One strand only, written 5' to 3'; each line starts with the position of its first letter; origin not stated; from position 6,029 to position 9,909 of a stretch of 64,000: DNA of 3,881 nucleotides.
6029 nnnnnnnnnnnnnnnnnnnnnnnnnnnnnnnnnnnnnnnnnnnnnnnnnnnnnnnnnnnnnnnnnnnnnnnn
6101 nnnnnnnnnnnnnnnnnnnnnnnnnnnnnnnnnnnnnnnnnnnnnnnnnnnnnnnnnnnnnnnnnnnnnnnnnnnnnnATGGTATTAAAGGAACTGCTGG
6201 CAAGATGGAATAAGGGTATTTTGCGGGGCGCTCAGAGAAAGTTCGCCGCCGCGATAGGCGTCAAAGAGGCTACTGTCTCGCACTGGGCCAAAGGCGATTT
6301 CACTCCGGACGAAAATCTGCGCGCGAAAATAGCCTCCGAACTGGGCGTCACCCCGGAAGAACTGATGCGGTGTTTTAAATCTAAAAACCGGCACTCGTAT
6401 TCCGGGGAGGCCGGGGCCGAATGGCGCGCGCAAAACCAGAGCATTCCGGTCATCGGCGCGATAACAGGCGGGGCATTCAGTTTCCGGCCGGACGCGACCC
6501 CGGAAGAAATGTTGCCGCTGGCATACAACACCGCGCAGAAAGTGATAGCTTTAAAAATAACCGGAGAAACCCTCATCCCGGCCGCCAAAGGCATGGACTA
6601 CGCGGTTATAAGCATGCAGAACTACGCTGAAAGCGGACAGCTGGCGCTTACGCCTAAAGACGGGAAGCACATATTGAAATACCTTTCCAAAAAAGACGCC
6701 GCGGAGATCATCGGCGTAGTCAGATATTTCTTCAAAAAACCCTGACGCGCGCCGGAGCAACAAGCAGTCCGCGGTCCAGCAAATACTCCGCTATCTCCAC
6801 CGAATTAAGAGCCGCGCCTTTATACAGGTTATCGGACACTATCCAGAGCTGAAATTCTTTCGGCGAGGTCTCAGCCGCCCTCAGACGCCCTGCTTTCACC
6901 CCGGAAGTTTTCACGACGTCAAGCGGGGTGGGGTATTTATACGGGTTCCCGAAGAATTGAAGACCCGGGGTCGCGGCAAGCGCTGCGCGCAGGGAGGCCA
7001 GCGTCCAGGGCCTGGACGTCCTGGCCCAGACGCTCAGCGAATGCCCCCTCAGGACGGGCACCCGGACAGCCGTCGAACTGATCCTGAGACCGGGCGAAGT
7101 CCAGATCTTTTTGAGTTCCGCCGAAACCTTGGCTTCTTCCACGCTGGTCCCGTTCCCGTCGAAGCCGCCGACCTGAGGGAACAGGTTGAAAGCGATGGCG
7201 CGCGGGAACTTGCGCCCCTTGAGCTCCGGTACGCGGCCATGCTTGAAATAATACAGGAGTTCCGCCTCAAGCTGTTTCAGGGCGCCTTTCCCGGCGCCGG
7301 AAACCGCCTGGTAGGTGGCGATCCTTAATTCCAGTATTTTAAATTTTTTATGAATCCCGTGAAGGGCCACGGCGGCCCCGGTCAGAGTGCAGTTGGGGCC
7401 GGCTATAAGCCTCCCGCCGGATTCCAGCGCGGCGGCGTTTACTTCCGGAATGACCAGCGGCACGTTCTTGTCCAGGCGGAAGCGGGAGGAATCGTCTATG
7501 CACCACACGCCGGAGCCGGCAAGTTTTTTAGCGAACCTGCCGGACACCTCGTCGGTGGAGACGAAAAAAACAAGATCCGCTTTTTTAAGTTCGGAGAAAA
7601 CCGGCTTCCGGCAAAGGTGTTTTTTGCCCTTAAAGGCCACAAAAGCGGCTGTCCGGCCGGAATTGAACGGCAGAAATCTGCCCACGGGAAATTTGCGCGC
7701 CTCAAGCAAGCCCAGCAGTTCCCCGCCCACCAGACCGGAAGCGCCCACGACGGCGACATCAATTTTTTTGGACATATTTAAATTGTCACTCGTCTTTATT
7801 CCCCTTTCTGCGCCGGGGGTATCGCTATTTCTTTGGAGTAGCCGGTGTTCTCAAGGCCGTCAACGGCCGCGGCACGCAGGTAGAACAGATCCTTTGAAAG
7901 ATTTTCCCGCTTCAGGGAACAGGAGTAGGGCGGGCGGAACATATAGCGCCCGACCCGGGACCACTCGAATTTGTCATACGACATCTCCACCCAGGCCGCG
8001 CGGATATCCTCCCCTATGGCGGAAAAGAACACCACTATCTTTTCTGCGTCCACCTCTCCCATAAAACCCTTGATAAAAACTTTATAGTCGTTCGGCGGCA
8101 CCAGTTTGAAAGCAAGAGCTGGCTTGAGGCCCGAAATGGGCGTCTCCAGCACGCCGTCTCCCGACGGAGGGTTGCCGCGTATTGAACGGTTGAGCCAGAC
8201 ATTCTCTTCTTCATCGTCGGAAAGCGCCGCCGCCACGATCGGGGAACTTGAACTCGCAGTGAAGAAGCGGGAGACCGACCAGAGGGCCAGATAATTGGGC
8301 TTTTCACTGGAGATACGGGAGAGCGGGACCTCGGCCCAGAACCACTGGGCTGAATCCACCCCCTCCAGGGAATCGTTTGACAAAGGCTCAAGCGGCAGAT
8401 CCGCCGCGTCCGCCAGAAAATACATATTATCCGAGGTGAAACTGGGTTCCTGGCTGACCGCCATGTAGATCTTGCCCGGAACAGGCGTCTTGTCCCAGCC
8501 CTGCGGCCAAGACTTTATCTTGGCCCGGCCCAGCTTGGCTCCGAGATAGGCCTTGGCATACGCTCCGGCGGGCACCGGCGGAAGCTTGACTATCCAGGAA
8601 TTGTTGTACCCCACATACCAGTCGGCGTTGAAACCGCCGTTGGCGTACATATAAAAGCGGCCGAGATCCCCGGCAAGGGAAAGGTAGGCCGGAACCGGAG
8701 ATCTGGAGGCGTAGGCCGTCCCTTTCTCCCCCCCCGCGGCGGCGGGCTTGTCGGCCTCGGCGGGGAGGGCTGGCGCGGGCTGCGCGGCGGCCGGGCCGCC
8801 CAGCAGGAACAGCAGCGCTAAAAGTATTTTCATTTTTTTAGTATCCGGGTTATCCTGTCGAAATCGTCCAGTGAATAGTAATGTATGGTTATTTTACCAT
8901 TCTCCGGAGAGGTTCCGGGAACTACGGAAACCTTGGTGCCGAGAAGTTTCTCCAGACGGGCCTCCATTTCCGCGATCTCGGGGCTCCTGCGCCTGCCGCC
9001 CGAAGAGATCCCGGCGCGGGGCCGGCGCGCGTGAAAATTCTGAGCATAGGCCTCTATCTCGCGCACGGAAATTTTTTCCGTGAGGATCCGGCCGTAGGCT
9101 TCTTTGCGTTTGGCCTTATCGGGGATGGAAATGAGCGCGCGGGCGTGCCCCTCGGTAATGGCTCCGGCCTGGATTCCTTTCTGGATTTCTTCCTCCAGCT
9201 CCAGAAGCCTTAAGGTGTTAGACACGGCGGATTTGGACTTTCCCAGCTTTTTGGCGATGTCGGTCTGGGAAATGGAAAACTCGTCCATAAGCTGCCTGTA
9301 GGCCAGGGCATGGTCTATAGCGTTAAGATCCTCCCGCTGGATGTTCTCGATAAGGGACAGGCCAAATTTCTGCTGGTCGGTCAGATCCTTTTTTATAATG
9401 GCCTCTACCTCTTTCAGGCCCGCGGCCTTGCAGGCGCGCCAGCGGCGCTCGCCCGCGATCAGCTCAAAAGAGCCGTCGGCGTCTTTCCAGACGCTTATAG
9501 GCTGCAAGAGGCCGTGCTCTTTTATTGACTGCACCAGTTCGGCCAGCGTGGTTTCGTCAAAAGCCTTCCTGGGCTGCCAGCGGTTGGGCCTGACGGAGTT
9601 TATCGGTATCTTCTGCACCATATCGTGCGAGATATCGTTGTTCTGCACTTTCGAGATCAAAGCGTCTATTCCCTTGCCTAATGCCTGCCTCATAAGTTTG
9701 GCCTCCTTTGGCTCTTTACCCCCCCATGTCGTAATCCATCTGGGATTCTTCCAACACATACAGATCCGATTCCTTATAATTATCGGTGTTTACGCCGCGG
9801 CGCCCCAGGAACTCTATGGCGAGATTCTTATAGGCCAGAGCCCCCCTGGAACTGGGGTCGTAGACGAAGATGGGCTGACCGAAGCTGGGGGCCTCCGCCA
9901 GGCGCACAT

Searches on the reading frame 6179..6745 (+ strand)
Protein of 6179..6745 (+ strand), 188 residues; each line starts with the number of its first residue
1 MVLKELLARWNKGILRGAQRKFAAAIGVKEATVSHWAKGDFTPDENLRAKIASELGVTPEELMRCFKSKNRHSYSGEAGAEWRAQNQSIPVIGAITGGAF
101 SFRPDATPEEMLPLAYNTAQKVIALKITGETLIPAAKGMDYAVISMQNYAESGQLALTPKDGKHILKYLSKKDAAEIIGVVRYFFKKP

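Call 9: search_protein_families(library=pfam, proteins=[window:6179-6745:+], max_evalue=0.01)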
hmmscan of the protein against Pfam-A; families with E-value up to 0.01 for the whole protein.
window:6179-6745:+ (188 aa): 7 families
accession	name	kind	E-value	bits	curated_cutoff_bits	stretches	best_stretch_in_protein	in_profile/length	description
PF01381.28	HTH_3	-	6.2e-07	29.8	23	1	19-62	12-55/55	Helix-turn-helix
PF00717.28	Peptidase_S24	-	1.4e-06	28.4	23.3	1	90-173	1-85/116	Peptidase S24-like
PF05269.17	Phage_CII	-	4.3e-05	24.1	21.3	1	18-68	25-73/91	Bacteriophage CII protein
PF14549.12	P22_Cro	-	0.003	17.7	30.2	0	17-42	10-33/60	DNA-binding transcriptional regulator Cro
PF15943.11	YdaS_toxin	-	0.0037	17.5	30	0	17-41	9-35/65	Bacterial toxin YdaS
PF13443.12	HTH_26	-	0.009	16.7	22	0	21-65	15-60/63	Cro/C1-type HTH DNA-binding domain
PF13545.12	HTH_Crp_2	-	0.0095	16.3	27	0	48-67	25-44/70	Crp-like helix-turn-helix domain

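Call 30: find_homologous_proteins(query=window:6179-6742:+, max_evalue=1e-10)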
Query window:6179-6742:+ (188 aa): 6 proteins with E <= 1e-10 among 117 candidates.
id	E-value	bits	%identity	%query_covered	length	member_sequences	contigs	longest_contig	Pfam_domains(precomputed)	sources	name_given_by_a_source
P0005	2.2e-113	394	95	100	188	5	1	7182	PF00717.29,PF01381.29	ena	-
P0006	8.4e-84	298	72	100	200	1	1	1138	-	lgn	-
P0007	1.3e-82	294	73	100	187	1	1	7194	-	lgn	-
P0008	6.7e-75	269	68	100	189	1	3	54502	-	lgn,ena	-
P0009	1.4e-39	154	45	99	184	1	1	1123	PF01381.29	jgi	-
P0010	6.8e-38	148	44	99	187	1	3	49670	PF01381.29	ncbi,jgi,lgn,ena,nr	ncbi:MAG TPA: helix-turn-helix transcriptional regulator [Elusimicrobiales bacterium]|nr:helix-turn-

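Call 31: find_encoding_contigs(protein=P0008, flank=6000, max_places=4)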
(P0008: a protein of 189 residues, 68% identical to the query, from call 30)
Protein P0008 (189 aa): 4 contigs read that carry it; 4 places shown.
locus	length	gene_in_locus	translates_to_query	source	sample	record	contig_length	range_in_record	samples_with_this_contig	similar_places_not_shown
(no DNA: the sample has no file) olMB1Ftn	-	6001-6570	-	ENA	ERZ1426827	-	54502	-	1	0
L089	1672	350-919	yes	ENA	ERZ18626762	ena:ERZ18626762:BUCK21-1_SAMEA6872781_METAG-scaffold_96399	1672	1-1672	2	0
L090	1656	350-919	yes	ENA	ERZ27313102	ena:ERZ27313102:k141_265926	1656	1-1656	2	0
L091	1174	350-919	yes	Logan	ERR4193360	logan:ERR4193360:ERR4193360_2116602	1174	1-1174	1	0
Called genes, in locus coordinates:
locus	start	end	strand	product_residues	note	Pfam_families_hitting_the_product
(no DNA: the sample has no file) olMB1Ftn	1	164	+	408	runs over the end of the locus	PF00155:Aminotran_1_2, PF00266:Aminotran_5 (weak)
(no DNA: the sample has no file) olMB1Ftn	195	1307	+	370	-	PF13480:Acetyltransf_6 (faint)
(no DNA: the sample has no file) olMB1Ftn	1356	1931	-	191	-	-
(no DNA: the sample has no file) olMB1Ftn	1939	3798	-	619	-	-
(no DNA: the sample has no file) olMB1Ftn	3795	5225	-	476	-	PF03415:Peptidase_C11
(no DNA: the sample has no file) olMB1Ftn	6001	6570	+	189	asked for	-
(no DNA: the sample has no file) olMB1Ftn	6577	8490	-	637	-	PF02922:CBM_48, PF00128:Alpha-amylase, PF02806:Alpha-amylase_C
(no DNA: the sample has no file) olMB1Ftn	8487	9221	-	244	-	-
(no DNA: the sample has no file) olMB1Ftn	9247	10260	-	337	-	PF01118:Semialdhyde_dh, PF02774:Semialdhyde_dhC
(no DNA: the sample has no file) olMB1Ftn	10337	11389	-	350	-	-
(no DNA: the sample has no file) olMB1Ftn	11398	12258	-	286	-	PF02195:ParB_N, PF17762:HTH_ParB, PF23552:ParB_C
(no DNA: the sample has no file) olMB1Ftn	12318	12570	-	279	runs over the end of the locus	PF00142:Fer4_NifH (faint), PF01656:CbiA, PF02374:ArsA_ATPase (weak), PF06564:CBP_BcsQ, PF09140:MipZ (faint), PF10609:ParA, PF13614:AAA_31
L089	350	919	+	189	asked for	-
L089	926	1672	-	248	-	?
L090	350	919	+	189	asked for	-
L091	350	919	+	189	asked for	-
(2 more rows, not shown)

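Call 32: find_encoding_contigs(protein=P0007, flank=7000, max_places=3)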
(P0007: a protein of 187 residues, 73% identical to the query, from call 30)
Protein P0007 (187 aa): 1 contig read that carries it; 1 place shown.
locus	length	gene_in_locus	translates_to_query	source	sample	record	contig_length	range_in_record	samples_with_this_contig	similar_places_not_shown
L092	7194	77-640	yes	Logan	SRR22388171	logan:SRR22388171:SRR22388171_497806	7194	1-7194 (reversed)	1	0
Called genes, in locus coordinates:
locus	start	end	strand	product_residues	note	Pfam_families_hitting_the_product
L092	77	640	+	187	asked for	-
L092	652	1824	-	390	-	PF13173:AAA_14, PF13635:DUF4143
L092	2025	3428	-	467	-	-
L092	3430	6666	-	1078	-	PF08450:SGL (faint), PF24684:Vgb_lyase (faint), PF25021:TEN_NHL (faint), PF01436:NHL (weak), PF13860:FlgD_ig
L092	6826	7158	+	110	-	PF13560:HTH_31, PF12844:HTH_19, PF01381:HTH_3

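Call 33: find_encoding_contigs(protein=P0010, flank=6000, max_places=4)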
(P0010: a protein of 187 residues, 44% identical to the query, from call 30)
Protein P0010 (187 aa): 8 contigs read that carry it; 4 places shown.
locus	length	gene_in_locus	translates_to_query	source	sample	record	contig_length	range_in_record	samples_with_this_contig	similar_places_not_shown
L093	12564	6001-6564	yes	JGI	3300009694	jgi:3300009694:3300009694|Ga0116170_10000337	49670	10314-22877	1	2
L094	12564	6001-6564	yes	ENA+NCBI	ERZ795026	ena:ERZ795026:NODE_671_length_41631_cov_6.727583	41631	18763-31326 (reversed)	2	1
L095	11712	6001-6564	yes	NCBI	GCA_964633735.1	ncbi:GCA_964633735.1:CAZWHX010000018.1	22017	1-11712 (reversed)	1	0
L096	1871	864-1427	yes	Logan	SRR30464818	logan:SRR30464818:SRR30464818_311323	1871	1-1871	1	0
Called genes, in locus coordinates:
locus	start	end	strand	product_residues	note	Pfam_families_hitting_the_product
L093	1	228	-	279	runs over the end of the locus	PF03496:ADPrib_exo_Tox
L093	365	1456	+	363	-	PF03576:Peptidase_S58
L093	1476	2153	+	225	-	PF03412:Peptidase_C39 (weak), PF13529:Peptidase_C39_2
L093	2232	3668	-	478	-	PF03606:DcuC, PF03553:Na_H_antiporter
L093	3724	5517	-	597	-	PF04389:Peptidase_M28, PF01546:Peptidase_M20 (weak)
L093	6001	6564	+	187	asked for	PF01381:HTH_3 (weak)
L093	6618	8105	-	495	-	-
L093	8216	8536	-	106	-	-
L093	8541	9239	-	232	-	-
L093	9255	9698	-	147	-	PF00692:dUTPase, PF22769:DCD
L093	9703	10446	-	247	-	PF04055:Radical_SAM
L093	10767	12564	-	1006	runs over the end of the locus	PF03477:ATP-cone, PF13597:NRDD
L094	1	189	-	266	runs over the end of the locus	PF03496:ADPrib_exo_Tox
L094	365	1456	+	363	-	PF03576:Peptidase_S58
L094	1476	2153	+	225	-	PF03412:Peptidase_C39 (weak), PF13529:Peptidase_C39_2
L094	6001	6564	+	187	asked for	PF01381:HTH_3 (weak)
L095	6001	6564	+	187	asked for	PF01381:HTH_3 (weak)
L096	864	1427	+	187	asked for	PF01381:HTH_3 (weak)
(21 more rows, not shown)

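Call 34: find_encoding_contigs(protein=P0006, flank=2000, max_places=2)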
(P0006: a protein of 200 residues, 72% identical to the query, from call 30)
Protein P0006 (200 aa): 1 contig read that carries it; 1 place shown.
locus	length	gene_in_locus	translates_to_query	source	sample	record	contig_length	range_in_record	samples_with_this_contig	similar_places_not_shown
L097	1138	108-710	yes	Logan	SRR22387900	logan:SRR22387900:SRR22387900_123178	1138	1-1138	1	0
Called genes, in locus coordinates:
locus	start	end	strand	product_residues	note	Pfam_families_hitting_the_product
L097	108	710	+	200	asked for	-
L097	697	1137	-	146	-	?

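Call 47: search_protein_families(library=ncbifam, proteins=[window:6179-6742:+], max_evalue=0.1)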
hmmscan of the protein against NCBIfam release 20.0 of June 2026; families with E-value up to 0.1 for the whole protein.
window:6179-6742:+ (188 aa): 6 families
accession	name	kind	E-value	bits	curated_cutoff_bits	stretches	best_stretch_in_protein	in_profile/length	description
TIGR00498.1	lexA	equivalog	7.5e-05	22.4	110.95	1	85-174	75-168/203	transcriptional repressor LexA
NF046037.1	carphisopro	domain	0.00074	19.7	38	1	17-48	9-40/54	carph-isopro domain-containing protein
TIGR00270.2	TIGR00270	equivalog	0.0024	17.7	110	1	18-58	90-130/159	multiprotein bridging factor aMBF1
NF041951.1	phage_RstR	subfamily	0.0026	18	80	1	18-70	17-67/108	RstR family transcriptional repressor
TIGR03830.1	CxxCG_CxxCG_HTH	subfamily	0.038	13.8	61.8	0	18-48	80-110/127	type II TA system antitoxin MqsA family protein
NF006901.0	PRK09392.1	equivalog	0.091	12.1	211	0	49-72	177-200/236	transcriptional activator FtrB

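Call 48: search_protein_families(library=phrogs, proteins=[window:6179-6742:+], max_evalue=0.1)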
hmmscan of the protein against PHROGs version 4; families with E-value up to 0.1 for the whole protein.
window:6179-6742:+ (188 aa): 17 families
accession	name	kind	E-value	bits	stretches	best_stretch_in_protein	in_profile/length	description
phrog_4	-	transcription regulation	7e-11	42.7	1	5-147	139-278/400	transcriptional repressor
phrog_638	-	transcription regulation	4e-08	34.2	1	3-102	4-103/145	transcriptional regulator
phrog_7241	-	transcription regulation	8.6e-08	33.3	1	14-63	72-121/122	transcriptional regulator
phrog_8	-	transcription regulation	1.5e-06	28.9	1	19-63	173-216/346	transcriptional regulator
phrog_35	-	transcription regulation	1.4e-05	26.2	1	17-62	87-133/181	transcriptional repressor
phrog_2967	-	transcription regulation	5.3e-05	23.9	1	3-64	15-71/225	transcriptional regulator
phrog_2328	-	transcription regulation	0.00013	22.8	1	19-64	31-76/128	transcriptional repressor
phrog_4779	-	transcription regulation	0.00096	20.6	1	18-42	17-41/98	transcriptional regulator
phrog_34897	-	unknown function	0.0013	19.1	1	5-95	6-94/279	-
phrog_3949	-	transcription regulation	0.0016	19.5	1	8-62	14-72/161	transcriptional repressor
phrog_2439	-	transcription regulation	0.0042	17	1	19-63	23-67/367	transcriptional regulator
phrog_4441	-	DNA, RNA and nucleotide metabolism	0.0054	18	1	20-70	22-72/98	HTH DNA binding protein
phrog_191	-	transcription regulation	0.0056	17.9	1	12-41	19-48/106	CII-like transcriptional activator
phrog_2104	-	unknown function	0.013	16.7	1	18-51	54-87/103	-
phrog_409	-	transcription regulation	0.043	15.4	0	17-39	25-47/127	transcriptional regulator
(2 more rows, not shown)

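Call 49: search_protein_families(library=padloc, proteins=[window:6179-6742:+], max_evalue=0.1)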
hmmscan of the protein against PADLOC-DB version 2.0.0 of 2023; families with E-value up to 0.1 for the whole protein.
window:6179-6742:+ (188 aa): 8 families
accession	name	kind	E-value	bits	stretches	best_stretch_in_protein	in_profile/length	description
PDLC03956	RmrA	-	7.4e-06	23.3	1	18-75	24-81/399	-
PDLC03951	RmrA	-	0.0013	15.8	1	19-72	24-77/400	-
PDLC03949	RmrA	-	0.0032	14.4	1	18-60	17-59/363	-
PDLC03952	RmrA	-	0.0054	13.6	1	18-56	37-75/395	-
PDLC03948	RmrA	-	0.0073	13.2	1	19-59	24-64/397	-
PDLC04133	mad1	-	0.016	13.5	0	20-38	9-27/60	mads_1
PDLC03955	RmrA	-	0.042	11.1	1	18-63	35-79/371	-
PDLC04775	PDC-M69A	-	0.055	12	0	18-67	22-71/113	-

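Call 53: find_related_loci(query=A4, collection=viral_contigs, flank=3000)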
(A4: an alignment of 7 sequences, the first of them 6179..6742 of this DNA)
Query A4 (188 aa) in viral_contigs; peptide patterns used: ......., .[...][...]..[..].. (x = any residue, [..] = any of these).
40 stretches matched a pattern, but none encodes a relative of the query by tblastn (E <= 1e-3).

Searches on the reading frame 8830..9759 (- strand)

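Call 9: search_protein_families(library=pfam, proteins=[window:8830-9759:-], max_evalue=0.01)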
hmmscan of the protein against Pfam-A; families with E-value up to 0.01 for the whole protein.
window:8830-9759:- (309 aa): 9 families
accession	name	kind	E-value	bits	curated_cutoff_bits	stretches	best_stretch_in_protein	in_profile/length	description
PF17762.8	HTH_ParB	-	8.9e-35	119.4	22.6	1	143-242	1-100/102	ParB HTH domain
PF02195.25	ParB_N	-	3.3e-31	107.6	26.3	1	48-141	3-95/95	ParB N-terminal domain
PF23552.2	ParB_C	-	3.4e-10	39.6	23.8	1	258-307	1-49/50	ParB dimerisation domain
PF08535.16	KorB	-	0.00015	22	22.3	1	163-201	4-42/89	KorB domain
PF12802.13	MarR_2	-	0.00046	20.7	27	1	158-188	15-46/61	MarR family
PF24034.1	DUF7343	-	0.00085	19.6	27.6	1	163-194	19-50/62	Domain of unknown function (DUF7343)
PF01381.28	HTH_3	-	0.0018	18.7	23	1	155-181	2-28/55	Helix-turn-helix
PF13412.12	HTH_24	-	0.0021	18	21.9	1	159-187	14-42/48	Winged helix-turn-helix DNA-binding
PF01047.28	MarR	-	0.005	17.1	24.6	0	162-190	17-45/59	MarR family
